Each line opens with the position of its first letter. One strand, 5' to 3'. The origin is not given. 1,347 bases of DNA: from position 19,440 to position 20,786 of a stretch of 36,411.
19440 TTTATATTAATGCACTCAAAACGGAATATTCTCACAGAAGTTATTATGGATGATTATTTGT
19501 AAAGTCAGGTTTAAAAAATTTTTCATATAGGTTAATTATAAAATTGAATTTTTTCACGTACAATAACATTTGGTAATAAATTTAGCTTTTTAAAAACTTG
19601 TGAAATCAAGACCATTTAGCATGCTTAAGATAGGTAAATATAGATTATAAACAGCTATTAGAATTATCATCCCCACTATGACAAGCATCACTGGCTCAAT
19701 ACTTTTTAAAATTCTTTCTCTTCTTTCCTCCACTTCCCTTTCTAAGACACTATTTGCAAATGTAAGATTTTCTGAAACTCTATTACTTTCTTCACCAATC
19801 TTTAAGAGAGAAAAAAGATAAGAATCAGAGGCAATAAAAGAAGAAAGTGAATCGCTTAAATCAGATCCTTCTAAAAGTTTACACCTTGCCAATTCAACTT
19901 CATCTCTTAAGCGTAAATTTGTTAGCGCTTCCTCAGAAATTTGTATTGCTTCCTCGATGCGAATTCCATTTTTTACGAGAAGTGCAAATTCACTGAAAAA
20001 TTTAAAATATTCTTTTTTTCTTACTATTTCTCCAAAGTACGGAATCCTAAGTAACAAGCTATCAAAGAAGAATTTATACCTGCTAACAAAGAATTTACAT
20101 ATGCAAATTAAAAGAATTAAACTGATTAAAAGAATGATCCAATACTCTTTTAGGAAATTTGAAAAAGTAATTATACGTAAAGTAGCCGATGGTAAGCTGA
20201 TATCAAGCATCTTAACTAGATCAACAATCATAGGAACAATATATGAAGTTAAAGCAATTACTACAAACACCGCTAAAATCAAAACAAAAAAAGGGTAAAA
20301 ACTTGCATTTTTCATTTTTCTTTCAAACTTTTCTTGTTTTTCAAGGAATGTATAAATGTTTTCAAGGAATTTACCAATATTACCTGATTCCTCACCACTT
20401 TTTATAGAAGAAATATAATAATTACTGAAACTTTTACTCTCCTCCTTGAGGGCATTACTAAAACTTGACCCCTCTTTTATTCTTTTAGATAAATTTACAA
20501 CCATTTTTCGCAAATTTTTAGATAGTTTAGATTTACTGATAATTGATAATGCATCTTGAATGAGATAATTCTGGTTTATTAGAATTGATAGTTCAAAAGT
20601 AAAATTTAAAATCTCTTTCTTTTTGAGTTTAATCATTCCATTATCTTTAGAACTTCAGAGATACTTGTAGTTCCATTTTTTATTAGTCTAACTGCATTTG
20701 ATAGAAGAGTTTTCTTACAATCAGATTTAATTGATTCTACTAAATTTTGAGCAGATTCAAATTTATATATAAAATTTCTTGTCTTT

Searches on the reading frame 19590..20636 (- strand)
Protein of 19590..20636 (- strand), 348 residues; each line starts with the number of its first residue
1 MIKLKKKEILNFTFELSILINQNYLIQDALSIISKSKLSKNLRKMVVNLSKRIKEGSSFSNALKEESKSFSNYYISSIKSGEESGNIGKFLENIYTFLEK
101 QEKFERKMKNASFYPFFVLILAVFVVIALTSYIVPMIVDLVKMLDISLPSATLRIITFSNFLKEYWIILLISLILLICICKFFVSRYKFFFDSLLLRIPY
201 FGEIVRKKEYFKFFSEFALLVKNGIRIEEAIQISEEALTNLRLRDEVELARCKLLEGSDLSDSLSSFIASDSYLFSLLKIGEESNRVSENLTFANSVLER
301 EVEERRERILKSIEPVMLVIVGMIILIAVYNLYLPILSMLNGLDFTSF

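Call 52: find_encoding_contigs(protein=window:19590-20636:-, flank=2500, max_places=8)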
Protein window:19590-20636:- (348 aa): 23 contigs read that carry it; 4 places shown.
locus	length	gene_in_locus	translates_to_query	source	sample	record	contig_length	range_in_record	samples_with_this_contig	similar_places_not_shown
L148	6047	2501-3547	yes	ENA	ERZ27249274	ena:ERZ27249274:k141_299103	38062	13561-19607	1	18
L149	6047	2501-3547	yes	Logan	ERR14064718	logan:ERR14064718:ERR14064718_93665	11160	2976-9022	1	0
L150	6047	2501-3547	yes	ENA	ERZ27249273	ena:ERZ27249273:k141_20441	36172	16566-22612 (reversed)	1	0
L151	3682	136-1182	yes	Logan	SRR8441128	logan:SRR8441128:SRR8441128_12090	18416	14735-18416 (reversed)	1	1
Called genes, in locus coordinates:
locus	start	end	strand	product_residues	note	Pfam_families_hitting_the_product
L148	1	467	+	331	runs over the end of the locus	PF02618:YceG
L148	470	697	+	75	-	-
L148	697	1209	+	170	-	PF09419:PGP_phosphatase (faint), PF00702:Hydrolase (weak), PF13242:Hydrolase_like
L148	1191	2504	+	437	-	PF00437:T2SSE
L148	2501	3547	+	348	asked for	PF00482:T2SSF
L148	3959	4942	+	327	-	PF02424:ApbE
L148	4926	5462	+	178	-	PF07456:Hpre_diP_synt_I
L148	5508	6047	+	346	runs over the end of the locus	PF00022:Actin (faint), PF06723:MreB_Mbl, PF00012:HSP70, PF14450:FtsA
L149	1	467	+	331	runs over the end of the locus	PF02618:YceG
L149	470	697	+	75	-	-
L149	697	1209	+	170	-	PF09419:PGP_phosphatase (faint), PF00702:Hydrolase (weak), PF13242:Hydrolase_like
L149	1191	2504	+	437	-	PF00437:T2SSE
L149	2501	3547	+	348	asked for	PF00482:T2SSF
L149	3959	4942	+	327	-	PF02424:ApbE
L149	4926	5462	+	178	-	PF07456:Hpre_diP_synt_I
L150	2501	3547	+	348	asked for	PF00482:T2SSF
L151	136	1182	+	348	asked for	PF00482:T2SSF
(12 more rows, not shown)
